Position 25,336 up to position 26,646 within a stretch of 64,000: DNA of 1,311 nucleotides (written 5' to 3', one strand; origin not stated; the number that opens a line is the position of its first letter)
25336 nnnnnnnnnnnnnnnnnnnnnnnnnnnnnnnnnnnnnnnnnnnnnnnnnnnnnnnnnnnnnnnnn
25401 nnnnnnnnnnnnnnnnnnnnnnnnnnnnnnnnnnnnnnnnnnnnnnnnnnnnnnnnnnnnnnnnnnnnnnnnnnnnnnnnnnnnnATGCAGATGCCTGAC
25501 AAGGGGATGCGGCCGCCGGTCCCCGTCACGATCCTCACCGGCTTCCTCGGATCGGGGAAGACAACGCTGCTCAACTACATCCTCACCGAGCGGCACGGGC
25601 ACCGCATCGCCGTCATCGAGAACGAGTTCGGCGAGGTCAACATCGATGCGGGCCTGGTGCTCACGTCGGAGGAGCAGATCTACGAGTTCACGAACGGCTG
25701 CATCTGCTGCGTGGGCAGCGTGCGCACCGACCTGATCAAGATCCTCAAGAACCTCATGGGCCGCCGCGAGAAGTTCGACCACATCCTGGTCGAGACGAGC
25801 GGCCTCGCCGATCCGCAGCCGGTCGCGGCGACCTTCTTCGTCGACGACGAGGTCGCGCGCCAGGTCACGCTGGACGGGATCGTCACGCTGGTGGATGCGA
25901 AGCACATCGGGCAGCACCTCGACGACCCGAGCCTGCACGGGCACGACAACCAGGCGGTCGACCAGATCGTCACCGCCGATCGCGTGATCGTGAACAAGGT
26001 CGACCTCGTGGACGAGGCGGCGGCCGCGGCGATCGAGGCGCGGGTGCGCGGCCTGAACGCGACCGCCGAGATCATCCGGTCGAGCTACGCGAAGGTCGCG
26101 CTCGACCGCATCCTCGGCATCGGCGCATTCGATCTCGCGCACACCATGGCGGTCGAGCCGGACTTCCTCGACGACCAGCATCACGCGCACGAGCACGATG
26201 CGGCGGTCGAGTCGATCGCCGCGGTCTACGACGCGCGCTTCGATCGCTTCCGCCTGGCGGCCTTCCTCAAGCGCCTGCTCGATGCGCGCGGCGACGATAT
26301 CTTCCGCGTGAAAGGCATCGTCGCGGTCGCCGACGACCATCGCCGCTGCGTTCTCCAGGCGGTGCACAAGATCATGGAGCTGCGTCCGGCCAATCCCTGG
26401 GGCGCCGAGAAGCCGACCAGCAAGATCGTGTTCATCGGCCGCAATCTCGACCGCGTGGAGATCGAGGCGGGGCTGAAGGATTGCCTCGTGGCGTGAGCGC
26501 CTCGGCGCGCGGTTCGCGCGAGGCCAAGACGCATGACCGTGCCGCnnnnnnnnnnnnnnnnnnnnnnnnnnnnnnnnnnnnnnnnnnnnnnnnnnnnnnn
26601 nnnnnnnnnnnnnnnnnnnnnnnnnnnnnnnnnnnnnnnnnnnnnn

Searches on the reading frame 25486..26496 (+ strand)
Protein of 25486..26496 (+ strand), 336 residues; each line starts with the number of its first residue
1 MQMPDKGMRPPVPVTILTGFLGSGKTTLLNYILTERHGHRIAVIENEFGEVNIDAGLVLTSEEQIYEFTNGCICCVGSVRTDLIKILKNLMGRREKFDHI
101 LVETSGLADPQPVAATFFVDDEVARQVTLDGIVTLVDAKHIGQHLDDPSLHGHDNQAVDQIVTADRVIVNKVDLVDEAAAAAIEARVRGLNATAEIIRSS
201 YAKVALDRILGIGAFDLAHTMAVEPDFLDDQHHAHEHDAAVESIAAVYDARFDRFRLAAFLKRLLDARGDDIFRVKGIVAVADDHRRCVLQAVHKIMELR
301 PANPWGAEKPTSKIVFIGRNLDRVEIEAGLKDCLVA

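Call 43: search_protein_families(library=pfam, proteins=[window:25486-26496:+], max_evalue=0.001)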
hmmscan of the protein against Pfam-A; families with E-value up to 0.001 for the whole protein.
window:25486-26496:+ (336 aa): 2 families
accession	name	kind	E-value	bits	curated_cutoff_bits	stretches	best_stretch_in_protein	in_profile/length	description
PF02492.25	cobW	-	3.4e-56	190.1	20.7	1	13-197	1-179/180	CobW/HypB/UreG, nucleotide-binding domain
PF07683.19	CobW_C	-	3.9e-23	81.6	22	1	242-334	2-94/94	Cobalamin synthesis protein cobW C-terminal domain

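Call 63: search_protein_families(library=ncbifam, proteins=[window:25486-26496:+], max_evalue=0.00001)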
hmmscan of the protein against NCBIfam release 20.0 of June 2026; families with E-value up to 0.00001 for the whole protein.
window:25486-26496:+ (336 aa): 5 families
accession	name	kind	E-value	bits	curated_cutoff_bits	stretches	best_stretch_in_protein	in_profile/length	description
NF008578.0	PRK11537.1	equivalog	1.6e-66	224.7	361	1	11-329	3-312/318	GTPase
TIGR02475.1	CobW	equivalog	3.2e-58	197.2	332.1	1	12-329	4-341/342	cobalamin biosynthesis protein CobW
NF038288.1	chaper_GTP_ZigA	equivalog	4.8e-56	190.3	600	1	12-287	1-296/390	zinc metallochaperone GTPase ZigA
NF041053.1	CobW_rel_Se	equivalog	2e-16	60.2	180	1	16-198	5-178/195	CobW-related selenoprotein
TIGR00073.1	hypB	equivalog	6e-06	25.9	121.2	0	18-104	36-118/217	hydrogenase nickel incorporation protein HypB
